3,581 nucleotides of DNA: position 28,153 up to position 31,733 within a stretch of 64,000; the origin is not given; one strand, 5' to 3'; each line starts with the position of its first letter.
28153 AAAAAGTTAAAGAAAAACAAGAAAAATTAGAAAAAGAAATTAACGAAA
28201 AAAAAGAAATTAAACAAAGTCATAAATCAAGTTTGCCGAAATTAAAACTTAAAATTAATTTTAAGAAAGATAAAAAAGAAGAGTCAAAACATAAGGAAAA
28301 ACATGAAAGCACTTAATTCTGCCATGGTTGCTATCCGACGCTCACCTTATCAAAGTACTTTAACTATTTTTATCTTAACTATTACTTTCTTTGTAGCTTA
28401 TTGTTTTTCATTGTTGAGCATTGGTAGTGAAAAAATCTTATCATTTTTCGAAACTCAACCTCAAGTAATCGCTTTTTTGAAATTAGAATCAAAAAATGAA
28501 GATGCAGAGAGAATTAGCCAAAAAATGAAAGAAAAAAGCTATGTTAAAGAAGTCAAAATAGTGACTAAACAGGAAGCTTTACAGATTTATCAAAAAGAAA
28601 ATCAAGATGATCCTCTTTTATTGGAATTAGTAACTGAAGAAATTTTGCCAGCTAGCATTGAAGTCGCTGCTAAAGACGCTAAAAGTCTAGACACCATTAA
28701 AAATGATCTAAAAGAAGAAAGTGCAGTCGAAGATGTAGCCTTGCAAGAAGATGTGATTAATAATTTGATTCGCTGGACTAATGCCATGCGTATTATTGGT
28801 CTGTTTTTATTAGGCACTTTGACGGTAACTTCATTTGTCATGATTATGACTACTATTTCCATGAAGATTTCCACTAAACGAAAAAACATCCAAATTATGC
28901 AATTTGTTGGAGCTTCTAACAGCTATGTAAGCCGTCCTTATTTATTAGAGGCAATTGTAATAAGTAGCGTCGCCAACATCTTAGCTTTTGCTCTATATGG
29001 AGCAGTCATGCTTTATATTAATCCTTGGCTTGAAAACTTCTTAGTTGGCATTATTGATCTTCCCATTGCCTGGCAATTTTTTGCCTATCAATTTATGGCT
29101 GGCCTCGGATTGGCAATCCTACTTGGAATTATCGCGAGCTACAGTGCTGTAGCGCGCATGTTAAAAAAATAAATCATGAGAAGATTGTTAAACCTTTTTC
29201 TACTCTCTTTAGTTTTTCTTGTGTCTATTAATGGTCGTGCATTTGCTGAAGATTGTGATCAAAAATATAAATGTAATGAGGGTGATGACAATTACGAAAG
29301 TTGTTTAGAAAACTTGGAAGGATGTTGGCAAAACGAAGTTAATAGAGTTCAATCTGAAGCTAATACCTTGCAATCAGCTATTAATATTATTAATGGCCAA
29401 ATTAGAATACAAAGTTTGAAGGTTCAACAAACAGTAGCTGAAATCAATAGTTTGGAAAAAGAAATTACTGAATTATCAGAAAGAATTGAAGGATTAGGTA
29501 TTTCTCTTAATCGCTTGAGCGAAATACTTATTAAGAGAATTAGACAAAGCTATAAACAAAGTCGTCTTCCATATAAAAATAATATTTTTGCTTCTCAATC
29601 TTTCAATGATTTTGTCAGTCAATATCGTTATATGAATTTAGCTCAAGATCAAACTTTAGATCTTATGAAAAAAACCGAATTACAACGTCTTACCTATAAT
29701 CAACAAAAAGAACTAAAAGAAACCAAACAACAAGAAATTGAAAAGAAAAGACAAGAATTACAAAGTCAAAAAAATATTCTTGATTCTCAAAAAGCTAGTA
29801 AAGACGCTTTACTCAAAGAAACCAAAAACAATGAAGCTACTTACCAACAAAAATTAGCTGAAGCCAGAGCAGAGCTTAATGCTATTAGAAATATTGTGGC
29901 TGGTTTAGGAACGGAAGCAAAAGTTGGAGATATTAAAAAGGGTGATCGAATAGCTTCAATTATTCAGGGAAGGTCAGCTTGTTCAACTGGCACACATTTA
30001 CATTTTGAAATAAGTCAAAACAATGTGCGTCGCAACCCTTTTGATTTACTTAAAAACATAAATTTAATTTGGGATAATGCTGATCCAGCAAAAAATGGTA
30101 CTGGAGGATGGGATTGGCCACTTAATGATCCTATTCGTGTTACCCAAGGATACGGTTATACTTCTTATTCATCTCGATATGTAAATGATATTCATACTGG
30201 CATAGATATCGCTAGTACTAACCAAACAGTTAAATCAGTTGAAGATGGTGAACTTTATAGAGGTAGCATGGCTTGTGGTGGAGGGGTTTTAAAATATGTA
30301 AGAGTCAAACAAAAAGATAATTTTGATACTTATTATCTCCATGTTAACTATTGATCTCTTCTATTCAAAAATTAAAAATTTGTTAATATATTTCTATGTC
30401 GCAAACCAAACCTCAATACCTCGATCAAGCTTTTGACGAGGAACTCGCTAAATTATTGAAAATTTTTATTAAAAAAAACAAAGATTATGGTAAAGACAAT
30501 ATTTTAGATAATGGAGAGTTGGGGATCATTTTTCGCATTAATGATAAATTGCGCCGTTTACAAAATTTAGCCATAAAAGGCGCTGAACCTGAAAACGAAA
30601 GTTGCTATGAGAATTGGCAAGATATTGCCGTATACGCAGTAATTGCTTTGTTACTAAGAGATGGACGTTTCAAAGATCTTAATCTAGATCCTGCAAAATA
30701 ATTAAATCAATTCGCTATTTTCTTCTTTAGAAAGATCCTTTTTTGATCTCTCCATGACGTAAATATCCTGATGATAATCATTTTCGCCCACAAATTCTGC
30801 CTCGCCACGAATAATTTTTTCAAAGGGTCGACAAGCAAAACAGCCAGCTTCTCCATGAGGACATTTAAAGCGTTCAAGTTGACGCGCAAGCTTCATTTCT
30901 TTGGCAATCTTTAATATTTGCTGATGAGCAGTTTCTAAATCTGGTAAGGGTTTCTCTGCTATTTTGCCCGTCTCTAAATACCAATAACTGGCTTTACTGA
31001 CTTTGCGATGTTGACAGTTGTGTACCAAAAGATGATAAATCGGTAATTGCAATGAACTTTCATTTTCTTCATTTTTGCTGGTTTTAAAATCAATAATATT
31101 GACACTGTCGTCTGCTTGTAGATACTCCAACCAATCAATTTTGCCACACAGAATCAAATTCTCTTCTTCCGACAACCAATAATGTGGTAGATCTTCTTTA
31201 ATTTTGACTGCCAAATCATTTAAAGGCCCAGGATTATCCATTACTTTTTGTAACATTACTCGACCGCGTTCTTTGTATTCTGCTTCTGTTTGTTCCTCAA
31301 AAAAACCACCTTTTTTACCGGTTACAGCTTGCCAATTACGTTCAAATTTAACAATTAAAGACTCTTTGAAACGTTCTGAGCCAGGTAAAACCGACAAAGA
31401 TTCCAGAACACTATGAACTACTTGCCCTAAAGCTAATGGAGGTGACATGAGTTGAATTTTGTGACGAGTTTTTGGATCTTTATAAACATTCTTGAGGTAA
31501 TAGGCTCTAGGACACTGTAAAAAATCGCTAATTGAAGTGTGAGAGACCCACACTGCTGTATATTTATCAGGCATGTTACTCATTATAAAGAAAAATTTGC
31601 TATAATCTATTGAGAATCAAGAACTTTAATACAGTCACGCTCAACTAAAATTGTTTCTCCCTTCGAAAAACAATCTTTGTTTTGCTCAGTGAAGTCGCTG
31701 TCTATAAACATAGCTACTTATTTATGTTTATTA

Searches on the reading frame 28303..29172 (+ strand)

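Call 74: search_protein_families(library=pfam, proteins=[window:28303-29172:+], max_evalue=0.0001)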
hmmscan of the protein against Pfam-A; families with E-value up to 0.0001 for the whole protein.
window:28303-29172:+ (289 aa): 2 families
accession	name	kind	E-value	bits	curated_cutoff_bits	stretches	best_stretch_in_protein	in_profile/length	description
PF18075.7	FtsX_ECD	-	2.7e-14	54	23.5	1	54-145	2-96/96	FtsX extracellular domain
PF02687.27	FtsX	-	4e-09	37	25.5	1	168-288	2-117/120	FtsX-like permease C-terminal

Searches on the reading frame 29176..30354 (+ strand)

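Call 60: search_protein_families(library=pfam, proteins=[window:29176-30354:+], max_evalue=0.00001)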
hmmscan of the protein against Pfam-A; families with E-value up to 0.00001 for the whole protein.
window:29176-30354:+ (392 aa): 1 family
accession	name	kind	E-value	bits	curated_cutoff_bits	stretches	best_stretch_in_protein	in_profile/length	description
PF01551.29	Peptidase_M23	-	2.3e-10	41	28.7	0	339-391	2-53/96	Peptidase family M23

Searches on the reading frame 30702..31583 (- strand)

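Call 74: search_protein_families(library=pfam, proteins=[window:30702-31583:-], max_evalue=0.0001)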
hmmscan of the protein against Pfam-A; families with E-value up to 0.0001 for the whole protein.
window:30702-31583:- (293 aa): 1 family
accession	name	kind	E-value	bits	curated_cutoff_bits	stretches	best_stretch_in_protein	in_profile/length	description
PF12705.13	PDDEXK_1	-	5.5e-23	82.6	22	1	13-251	2-240/247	PD-(D/E)XK nuclease superfamily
